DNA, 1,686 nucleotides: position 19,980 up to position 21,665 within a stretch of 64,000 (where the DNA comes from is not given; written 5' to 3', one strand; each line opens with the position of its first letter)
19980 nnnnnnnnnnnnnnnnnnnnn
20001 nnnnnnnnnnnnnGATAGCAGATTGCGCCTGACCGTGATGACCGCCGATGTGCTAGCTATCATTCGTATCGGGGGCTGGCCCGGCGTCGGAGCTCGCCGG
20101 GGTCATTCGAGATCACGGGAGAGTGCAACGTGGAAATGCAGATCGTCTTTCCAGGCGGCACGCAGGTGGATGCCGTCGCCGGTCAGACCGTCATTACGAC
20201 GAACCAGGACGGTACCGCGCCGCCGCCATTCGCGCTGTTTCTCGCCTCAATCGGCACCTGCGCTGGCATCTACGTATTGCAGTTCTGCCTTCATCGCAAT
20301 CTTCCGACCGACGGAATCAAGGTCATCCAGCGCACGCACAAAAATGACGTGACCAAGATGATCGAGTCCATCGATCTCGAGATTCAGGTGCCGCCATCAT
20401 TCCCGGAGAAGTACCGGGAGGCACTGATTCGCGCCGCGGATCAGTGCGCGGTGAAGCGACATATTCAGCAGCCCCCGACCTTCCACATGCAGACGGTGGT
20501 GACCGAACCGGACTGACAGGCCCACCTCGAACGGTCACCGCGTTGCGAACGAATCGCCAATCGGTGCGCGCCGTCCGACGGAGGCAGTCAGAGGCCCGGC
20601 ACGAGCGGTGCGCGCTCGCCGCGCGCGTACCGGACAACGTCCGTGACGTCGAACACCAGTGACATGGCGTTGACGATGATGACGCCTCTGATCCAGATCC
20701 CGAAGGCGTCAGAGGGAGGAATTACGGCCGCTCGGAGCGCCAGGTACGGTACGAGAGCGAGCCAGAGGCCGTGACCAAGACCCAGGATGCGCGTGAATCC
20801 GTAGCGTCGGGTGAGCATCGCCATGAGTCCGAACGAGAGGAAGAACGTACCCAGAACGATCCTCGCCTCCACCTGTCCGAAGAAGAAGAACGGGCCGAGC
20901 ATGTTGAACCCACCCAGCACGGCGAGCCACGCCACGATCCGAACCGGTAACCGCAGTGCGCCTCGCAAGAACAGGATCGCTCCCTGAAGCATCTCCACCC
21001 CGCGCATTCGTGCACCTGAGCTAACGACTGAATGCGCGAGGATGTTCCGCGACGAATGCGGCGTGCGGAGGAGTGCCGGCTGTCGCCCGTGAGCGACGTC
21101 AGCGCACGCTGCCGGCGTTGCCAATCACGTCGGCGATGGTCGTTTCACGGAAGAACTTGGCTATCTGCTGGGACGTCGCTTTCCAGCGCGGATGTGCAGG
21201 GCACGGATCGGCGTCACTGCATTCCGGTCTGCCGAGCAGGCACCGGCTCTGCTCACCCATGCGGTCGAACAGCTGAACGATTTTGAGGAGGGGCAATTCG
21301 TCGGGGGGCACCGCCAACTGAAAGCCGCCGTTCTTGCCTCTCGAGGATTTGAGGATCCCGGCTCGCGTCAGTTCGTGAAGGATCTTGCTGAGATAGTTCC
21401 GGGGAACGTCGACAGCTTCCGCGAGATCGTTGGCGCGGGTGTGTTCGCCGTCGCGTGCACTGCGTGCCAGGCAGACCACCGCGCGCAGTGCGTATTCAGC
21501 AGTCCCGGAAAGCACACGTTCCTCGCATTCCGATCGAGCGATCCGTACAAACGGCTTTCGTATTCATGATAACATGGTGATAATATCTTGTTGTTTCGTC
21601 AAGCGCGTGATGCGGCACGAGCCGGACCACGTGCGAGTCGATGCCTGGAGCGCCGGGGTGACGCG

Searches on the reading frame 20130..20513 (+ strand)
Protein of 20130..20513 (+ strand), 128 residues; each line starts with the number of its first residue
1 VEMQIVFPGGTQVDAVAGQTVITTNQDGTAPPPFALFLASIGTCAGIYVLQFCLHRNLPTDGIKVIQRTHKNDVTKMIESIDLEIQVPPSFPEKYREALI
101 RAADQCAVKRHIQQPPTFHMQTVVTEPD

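Call 59: search_protein_families(library=pfam, proteins=[window:20130-20513:+], max_evalue=0.00001)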
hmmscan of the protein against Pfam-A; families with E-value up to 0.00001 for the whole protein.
window:20130-20513:+ (128 aa): 1 family
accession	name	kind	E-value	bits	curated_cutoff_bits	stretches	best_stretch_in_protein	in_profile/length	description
PF02566.24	OsmC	-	3.7e-13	50.2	27.5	1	27-118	2-97/100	OsmC-like protein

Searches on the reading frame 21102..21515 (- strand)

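Call 59: search_protein_families(library=pfam, proteins=[window:21102-21515:-], max_evalue=0.00001)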
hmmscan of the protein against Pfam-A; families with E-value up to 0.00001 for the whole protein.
window:21102-21515:- (138 aa): 1 family
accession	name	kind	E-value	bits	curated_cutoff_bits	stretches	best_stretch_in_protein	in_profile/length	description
PF02082.26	Rrf2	-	2.6e-30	105.7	30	1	3-131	2-130/132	Iron-dependent Transcriptional regulator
